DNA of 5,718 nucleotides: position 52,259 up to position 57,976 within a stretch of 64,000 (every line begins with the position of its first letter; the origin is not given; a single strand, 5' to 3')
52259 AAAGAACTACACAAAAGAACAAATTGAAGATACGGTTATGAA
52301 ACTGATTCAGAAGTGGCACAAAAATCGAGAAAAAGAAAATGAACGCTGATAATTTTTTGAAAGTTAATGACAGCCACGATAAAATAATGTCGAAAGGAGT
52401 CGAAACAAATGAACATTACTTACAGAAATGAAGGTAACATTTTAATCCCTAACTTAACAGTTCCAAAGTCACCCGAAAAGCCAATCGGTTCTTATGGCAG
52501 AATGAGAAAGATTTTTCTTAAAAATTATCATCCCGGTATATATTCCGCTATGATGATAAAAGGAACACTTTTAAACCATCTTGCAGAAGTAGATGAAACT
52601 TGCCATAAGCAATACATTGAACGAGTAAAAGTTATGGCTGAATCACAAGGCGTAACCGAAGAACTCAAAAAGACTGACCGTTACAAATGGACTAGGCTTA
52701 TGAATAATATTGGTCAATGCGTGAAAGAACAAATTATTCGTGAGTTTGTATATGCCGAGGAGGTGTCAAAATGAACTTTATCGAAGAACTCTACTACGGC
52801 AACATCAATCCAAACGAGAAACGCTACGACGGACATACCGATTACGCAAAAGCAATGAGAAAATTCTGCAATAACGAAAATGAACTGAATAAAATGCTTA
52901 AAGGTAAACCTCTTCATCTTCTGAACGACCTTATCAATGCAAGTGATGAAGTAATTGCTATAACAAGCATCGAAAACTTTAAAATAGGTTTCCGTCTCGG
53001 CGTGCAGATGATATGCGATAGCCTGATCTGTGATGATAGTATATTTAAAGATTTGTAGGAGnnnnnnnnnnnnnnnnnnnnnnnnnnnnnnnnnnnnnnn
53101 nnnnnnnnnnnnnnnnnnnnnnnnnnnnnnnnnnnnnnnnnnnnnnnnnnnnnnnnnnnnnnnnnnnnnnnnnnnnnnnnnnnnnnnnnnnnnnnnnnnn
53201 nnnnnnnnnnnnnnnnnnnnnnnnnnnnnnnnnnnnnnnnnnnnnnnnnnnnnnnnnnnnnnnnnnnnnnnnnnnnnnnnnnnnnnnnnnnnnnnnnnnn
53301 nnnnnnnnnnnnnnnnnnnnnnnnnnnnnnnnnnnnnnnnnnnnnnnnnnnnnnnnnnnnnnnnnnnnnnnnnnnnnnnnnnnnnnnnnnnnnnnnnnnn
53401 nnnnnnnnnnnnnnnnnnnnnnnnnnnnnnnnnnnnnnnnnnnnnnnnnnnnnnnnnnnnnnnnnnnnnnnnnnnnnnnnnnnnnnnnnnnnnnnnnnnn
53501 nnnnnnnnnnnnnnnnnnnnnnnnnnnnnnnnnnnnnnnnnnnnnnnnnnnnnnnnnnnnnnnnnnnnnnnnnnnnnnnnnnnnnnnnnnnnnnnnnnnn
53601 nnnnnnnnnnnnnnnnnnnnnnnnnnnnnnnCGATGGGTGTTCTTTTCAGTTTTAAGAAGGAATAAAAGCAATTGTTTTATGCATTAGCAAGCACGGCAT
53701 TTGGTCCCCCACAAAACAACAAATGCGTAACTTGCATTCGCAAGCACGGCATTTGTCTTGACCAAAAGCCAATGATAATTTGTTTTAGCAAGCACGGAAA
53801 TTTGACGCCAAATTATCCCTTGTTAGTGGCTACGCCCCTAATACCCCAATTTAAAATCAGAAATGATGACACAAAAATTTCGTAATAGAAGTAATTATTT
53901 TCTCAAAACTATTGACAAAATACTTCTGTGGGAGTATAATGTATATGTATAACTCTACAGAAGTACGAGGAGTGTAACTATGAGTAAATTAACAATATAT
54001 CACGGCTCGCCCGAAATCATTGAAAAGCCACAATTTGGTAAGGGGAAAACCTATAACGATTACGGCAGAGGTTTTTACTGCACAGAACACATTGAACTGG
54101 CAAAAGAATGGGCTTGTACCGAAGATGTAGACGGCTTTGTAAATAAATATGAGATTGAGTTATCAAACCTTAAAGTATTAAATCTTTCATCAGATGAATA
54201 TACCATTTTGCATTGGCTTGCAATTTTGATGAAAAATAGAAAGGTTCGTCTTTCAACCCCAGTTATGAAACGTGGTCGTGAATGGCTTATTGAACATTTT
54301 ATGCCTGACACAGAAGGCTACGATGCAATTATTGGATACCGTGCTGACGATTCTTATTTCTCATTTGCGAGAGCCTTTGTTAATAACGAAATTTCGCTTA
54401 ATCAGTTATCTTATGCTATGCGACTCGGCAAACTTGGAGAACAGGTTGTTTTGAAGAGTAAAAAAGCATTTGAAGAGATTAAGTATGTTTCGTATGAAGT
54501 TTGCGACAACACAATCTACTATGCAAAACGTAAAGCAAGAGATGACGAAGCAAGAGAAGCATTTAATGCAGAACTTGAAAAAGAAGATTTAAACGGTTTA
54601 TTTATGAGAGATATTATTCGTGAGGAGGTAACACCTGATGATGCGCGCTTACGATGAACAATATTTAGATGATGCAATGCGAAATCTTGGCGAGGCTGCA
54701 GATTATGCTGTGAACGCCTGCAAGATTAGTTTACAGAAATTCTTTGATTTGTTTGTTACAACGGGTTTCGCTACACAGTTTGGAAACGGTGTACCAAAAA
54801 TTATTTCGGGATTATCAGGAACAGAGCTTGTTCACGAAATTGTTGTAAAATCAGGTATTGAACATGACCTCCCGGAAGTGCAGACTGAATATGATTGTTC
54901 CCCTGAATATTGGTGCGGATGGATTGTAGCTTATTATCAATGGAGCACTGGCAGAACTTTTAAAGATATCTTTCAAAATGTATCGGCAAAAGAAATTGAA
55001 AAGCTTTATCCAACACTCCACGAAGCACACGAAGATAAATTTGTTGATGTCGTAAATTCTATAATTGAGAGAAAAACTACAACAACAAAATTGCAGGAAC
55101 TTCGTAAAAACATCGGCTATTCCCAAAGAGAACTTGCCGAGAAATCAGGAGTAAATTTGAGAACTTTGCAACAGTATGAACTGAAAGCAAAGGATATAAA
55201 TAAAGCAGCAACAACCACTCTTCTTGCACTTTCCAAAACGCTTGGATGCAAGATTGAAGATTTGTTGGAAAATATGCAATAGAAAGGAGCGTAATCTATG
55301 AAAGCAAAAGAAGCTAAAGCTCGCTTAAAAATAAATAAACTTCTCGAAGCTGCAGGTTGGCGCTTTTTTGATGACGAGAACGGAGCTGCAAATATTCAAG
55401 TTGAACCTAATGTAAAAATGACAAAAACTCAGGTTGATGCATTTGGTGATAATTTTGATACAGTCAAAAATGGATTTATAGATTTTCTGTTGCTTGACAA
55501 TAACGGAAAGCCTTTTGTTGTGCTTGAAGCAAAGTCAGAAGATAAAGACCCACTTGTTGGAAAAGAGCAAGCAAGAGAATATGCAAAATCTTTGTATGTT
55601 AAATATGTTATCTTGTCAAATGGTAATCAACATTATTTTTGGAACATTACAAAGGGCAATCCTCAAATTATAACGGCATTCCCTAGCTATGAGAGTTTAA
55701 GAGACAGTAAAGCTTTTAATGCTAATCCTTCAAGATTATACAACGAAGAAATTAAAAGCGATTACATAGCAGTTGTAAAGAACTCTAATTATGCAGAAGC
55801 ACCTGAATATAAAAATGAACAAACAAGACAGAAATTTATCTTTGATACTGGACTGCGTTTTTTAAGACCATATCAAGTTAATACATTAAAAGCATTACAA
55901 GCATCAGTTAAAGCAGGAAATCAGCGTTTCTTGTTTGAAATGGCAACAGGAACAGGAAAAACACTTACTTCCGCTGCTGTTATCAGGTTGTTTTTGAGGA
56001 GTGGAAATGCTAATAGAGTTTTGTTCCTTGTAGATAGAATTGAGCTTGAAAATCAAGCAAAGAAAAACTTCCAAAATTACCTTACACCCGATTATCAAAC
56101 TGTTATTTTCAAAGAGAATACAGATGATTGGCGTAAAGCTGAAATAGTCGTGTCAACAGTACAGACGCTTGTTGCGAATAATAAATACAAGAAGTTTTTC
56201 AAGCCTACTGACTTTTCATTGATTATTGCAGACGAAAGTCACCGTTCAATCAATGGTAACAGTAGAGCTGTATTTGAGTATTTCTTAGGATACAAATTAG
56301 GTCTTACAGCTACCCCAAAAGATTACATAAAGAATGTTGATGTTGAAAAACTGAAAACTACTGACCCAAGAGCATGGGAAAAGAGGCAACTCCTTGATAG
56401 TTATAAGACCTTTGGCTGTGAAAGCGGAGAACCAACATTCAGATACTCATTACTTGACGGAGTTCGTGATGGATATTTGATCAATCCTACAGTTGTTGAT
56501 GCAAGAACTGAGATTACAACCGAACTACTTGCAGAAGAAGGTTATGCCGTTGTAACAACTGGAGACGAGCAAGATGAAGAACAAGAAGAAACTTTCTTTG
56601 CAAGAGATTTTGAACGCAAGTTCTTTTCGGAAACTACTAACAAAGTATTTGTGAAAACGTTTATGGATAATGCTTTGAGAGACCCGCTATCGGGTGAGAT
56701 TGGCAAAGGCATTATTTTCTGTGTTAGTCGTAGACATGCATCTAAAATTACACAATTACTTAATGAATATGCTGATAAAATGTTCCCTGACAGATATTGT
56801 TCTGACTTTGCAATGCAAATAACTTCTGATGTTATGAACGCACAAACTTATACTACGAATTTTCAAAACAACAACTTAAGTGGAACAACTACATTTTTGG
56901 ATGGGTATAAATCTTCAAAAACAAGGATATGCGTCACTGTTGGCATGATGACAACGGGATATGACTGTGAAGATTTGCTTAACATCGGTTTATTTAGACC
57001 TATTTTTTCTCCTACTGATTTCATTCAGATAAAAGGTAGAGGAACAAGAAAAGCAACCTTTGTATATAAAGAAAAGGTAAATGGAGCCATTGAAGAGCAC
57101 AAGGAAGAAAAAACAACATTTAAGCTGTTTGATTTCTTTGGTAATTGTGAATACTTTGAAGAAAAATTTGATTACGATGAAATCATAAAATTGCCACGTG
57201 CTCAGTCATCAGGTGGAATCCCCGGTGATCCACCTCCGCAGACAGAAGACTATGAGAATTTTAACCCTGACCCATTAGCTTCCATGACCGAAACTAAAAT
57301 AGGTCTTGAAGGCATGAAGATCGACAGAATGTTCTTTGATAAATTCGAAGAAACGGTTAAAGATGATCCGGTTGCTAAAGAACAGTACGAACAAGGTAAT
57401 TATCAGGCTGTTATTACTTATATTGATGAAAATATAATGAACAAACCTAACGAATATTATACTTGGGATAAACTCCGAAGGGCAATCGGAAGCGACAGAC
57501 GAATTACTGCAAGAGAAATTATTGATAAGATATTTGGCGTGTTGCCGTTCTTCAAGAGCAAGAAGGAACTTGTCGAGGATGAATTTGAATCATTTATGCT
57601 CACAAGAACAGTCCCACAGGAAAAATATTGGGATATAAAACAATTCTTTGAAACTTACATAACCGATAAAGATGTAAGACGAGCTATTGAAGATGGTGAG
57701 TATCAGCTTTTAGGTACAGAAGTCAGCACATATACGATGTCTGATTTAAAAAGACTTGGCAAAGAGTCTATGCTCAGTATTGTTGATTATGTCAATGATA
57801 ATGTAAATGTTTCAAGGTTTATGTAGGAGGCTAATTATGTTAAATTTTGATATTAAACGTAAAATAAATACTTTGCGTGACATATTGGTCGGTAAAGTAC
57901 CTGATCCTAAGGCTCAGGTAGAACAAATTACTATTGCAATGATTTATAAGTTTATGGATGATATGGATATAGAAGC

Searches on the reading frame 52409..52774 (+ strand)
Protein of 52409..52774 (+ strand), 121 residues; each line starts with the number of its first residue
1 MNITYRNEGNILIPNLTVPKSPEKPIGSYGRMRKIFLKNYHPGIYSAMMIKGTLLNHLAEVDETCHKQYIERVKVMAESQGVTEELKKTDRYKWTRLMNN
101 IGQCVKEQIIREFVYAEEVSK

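Call 15: search_protein_families(library=pfam, proteins=[window:52409-52774:+])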
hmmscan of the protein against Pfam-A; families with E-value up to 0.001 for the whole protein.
window:52409-52774:+ (121 aa): 1 family
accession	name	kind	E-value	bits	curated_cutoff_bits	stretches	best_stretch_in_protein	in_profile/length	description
PF14198.11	TnpV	-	2.8e-34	117.9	27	1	4-114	1-111/111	Transposon-encoded protein TnpV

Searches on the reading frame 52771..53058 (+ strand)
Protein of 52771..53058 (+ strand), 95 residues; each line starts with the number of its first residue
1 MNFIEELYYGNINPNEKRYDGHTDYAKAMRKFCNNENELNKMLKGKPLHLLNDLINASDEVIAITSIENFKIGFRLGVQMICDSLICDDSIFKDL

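Call 15: search_protein_families(library=pfam, proteins=[window:52771-53058:+])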
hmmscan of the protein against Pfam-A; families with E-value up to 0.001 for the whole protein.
window:52771-53058:+ (95 aa): 1 family
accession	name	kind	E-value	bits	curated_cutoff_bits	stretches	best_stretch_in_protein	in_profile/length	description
PF20648.2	DUF6809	-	2.5e-22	80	27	1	1-83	1-84/85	Family of unknown function (DUF6809)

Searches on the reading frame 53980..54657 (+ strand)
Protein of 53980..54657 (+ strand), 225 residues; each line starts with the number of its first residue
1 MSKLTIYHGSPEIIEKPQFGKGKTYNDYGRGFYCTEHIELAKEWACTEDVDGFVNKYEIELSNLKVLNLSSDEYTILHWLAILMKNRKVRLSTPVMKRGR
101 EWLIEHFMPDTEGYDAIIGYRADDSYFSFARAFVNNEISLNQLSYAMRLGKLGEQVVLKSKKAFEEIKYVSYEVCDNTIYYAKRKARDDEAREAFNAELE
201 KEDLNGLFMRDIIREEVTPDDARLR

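Call 15: search_protein_families(library=pfam, proteins=[window:53980-54657:+])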
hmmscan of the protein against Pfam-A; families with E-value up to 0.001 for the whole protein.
window:53980-54657:+ (225 aa): 1 family
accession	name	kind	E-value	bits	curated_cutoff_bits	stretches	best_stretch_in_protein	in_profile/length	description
PF13151.12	DUF3990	-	8.5e-47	159.1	32.2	1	5-168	2-151/152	Protein of unknown function (DUF3990)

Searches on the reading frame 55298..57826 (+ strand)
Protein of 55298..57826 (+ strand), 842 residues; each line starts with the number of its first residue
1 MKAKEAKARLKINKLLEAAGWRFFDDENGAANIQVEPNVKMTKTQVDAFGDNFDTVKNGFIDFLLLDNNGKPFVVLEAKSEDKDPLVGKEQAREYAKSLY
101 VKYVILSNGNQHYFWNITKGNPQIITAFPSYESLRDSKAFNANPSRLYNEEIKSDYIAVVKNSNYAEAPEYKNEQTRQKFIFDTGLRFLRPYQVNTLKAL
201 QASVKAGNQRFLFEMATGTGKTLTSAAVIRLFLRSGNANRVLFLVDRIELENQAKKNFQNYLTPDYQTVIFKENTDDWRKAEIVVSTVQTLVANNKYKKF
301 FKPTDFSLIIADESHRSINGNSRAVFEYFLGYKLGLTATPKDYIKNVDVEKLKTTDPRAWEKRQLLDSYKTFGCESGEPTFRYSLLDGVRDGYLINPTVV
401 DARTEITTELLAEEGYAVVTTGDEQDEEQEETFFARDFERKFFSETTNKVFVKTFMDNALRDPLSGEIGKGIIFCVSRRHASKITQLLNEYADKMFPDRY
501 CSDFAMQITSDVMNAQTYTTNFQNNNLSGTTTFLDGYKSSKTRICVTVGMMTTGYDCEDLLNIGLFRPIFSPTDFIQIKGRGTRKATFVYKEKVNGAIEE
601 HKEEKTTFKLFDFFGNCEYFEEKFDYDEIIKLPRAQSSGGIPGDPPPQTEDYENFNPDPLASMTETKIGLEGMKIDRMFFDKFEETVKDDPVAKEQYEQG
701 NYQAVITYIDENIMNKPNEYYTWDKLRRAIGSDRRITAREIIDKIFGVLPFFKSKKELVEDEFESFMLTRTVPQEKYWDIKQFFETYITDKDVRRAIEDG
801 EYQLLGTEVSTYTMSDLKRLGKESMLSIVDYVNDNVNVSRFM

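Call 15: search_protein_families(library=pfam, proteins=[window:55298-57826:+])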
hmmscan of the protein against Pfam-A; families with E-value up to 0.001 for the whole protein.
window:55298-57826:+ (842 aa): 6 families
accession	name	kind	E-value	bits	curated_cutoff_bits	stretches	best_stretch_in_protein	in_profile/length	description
PF04851.21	ResIII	-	4.7e-38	131.1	22.5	1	189-341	4-163/164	Type III restriction enzyme, res subunit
PF18766.7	SWI2_SNF2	-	2.9e-15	57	26.7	1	193-342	2-157/221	SWI2/SNF2 ATPase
PF00270.35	DEAD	-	6.4e-11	42.7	26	1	192-345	3-165/167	DEAD/DEAH box helicase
PF13588.12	HSDR_N_2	-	2.1e-08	34.7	25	1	57-123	35-102/110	Type I restriction enzyme R protein N terminus (HSDR_N)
PF04313.20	HSDR_N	-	1.5e-06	28.6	25.1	1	57-121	124-196/198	Type I restriction enzyme R protein N terminus (HSDR_N)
PF00176.29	SNF2-rel_dom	-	0.0001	21.9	24.9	1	216-340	25-163/290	SNF2-related domain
